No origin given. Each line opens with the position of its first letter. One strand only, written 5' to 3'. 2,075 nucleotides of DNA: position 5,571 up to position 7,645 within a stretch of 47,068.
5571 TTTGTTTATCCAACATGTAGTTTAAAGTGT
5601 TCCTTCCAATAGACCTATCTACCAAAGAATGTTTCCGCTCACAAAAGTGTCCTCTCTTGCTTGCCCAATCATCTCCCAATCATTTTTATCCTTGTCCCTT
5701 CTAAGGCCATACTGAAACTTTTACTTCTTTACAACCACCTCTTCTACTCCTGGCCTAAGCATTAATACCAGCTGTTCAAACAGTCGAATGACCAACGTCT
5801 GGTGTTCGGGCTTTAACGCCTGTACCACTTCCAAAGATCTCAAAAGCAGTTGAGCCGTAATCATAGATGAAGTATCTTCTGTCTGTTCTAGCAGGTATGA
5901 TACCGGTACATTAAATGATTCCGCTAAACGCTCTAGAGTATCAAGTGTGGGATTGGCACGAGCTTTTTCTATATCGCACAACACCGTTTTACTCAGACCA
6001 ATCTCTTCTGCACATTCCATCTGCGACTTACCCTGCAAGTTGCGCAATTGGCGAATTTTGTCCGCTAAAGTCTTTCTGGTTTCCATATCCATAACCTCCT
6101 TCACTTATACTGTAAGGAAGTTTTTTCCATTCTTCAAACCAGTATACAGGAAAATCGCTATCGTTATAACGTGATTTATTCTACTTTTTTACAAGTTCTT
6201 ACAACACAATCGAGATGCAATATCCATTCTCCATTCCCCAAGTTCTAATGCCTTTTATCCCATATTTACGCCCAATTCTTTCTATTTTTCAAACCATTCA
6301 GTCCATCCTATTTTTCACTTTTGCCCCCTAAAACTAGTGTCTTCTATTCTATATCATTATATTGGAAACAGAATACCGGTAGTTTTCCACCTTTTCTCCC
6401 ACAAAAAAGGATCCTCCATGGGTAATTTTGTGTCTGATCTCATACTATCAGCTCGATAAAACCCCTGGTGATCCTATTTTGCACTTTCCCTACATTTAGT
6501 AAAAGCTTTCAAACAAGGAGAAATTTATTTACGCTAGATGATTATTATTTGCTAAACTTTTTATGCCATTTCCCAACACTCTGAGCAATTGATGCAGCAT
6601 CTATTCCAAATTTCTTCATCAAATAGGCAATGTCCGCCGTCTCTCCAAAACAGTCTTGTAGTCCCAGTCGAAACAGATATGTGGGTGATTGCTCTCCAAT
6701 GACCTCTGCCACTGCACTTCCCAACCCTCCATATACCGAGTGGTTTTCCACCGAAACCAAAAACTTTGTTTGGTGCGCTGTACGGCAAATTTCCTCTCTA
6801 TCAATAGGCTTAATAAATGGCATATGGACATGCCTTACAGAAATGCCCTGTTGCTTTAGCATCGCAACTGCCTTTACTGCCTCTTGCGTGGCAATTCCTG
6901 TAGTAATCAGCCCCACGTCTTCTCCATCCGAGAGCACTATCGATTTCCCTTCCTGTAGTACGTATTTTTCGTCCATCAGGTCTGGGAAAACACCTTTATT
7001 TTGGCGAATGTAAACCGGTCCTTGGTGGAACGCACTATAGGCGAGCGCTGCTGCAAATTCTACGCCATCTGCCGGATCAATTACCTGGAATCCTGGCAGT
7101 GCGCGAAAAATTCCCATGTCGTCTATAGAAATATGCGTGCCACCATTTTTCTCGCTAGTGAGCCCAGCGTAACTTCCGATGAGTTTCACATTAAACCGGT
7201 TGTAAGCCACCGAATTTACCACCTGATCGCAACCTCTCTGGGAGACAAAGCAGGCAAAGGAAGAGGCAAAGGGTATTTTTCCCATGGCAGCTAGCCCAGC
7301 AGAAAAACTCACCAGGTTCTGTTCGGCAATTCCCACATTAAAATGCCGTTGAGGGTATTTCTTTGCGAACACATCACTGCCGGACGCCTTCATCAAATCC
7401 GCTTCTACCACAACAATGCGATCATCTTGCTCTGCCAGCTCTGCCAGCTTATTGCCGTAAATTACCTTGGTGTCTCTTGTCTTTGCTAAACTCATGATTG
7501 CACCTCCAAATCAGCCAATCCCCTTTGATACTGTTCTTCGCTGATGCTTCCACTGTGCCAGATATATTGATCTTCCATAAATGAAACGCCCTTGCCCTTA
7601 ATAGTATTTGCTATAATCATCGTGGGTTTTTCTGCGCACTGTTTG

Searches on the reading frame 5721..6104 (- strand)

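Call 19: search_protein_families(library=pfam, proteins=[window:5721-6104:-])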
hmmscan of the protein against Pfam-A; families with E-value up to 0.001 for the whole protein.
window:5721-6104:- (127 aa): 3 families
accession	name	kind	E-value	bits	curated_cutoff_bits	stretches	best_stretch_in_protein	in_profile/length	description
PF01381.28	HTH_3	-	3.7e-12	46.5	23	1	17-71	1-55/55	Helix-turn-helix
PF13560.12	HTH_31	-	1.6e-08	35.1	27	1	13-67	2-57/64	Helix-turn-helix domain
PF12844.13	HTH_19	-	4.7e-07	30.1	30.2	1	16-74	3-61/64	Helix-turn-helix domain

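Call 44: search_protein_families(library=phrogs, proteins=[window:5721-6104:-], max_evalue=0.01)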
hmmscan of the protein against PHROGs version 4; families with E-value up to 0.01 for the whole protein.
window:5721-6104:- (127 aa): 28 families (the best 25 are shown)
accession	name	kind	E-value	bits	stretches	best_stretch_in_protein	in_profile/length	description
phrog_8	-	transcription regulation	5.4e-20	73.1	1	4-80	68-144/346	transcriptional regulator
phrog_2967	-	transcription regulation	1.1e-11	45.7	1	6-107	4-100/225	transcriptional regulator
phrog_5823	-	transcription regulation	7e-11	42.9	1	9-98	3-92/404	transcriptional regulator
phrog_3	-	transcription regulation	1.3e-10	42.7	1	4-86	80-160/430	transcriptional repressor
phrog_4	-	transcription regulation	3.1e-10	40.6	1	5-80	125-200/400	transcriptional repressor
phrog_2439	-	transcription regulation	8.7e-10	39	1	11-90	6-82/367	transcriptional regulator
phrog_7241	-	transcription regulation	2.4e-08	35.1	1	15-72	64-121/122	transcriptional regulator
phrog_1373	-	transcription regulation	6.4e-08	33.8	1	8-81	59-132/166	transcriptional regulator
phrog_2339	-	DNA, RNA and nucleotide metabolism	3.7e-06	27.8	1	6-77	19-91/98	HTH DNA binding protein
phrog_2328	-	transcription regulation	8.1e-06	26.6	1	9-76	12-79/128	transcriptional repressor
phrog_4583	-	transcription regulation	9.9e-06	26.5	1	9-78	7-76/81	transcriptional repressor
phrog_1994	-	DNA, RNA and nucleotide metabolism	3.8e-05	24.7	1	15-82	2-70/170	DNA binding protein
phrog_1124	-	transcription regulation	6.6e-05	23.5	1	7-78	3-73/177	transcriptional regulator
phrog_7396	-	unknown function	0.00036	21.3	1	1-78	4-84/227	-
phrog_2104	-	unknown function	0.00042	21.5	1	14-60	41-87/103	-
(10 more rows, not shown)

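Call 45: search_protein_families(library=ncbifam, proteins=[window:5721-6104:-], max_evalue=0.01)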
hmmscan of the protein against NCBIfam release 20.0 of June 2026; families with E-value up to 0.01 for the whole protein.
window:5721-6104:- (127 aa): 20 families
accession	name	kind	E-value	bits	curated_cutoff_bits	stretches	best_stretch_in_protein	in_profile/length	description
NF041951.1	phage_RstR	subfamily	1.4e-13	51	80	1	13-115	3-102/108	RstR family transcriptional repressor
NF010465.0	PRK13890.1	equivalog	1.9e-10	40.8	96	1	19-110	12-110/121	conjugal transfer protein TrbA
NF052239.1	antitox_spr1629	equivalog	2e-08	33.7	335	1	15-117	5-109/377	spr1629 family repressor/antitoxin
NF006015.0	PRK08154.1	subfamily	4.7e-08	32.5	204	1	10-91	28-110/314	anaerobic benzoate catabolism transcriptional regulator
NF007408.0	PRK09943.1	equivalog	1.2e-07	31.4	211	1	12-78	7-75/185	HTH-type transcriptional regulator PuuR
TIGR03070.1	couple_hipB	subfamily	1.5e-07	31.2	71.65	1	12-66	2-56/58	type II toxin-antitoxin system Y4mF family antitoxin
NF050110.1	TransRegBldD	equivalog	1.5e-06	28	250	1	5-108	1-106/162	transcriptional regulator BldD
TIGR00270.2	TIGR00270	equivalog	1.6e-05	24.8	110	1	6-77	69-137/159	multiprotein bridging factor aMBF1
NF041677.1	trans_regClgR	equivalog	2.8e-05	24.2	170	1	9-78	5-74/113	transcriptional regulator ClgR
TIGR02850.1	spore_sigG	equivalog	3.9e-05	23.2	457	1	16-49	213-246/254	RNA polymerase sporulation sigma factor SigG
NF047948.1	male_kill_WMK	equivalog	4.1e-05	23.2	300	1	10-87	160-236/300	WO male-killing family protein Wmk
NF007271.0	PRK09726.1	equivalog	4.7e-05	23.3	79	1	7-69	7-69/88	type II toxin-antitoxin system antitoxin HipB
NF038139.1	Reg_Aceta_RamB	equivalog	5.5e-05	22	700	1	15-78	5-67/465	acetate metabolism transcriptional regulator RamB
NF006071.0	PRK08215.1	equivalog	0.00016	21.4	372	1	14-49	214-249/258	RNA polymerase sporulation sigma factor SigG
NF007257.0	PRK09706.1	subfamily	0.00019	21.3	101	1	10-112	3-99/135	transcriptional repressor DicA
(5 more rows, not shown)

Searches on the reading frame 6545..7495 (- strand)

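Call 19: search_protein_families(library=pfam, proteins=[window:6545-7495:-])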
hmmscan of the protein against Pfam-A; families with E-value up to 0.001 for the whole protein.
window:6545-7495:- (316 aa): 4 families
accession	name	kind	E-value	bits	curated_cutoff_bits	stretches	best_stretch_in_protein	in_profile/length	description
PF02779.29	Transket_pyr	-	1.9e-31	109.5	27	1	8-168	4-170/174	Transketolase, pyrimidine binding domain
PF02780.25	Transketolase_C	-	1.5e-25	90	25.9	1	183-303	1-124/124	Transketolase, C-terminal domain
PF22613.1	Transketolase_C_1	-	4.6e-06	27.3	27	1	178-299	3-113/113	Transketolase-like TK C-terminal domain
PF17147.9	PFOR_II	-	3.8e-05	24.4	27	1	193-265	2-74/102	Pyruvate:ferredoxin oxidoreductase core domain II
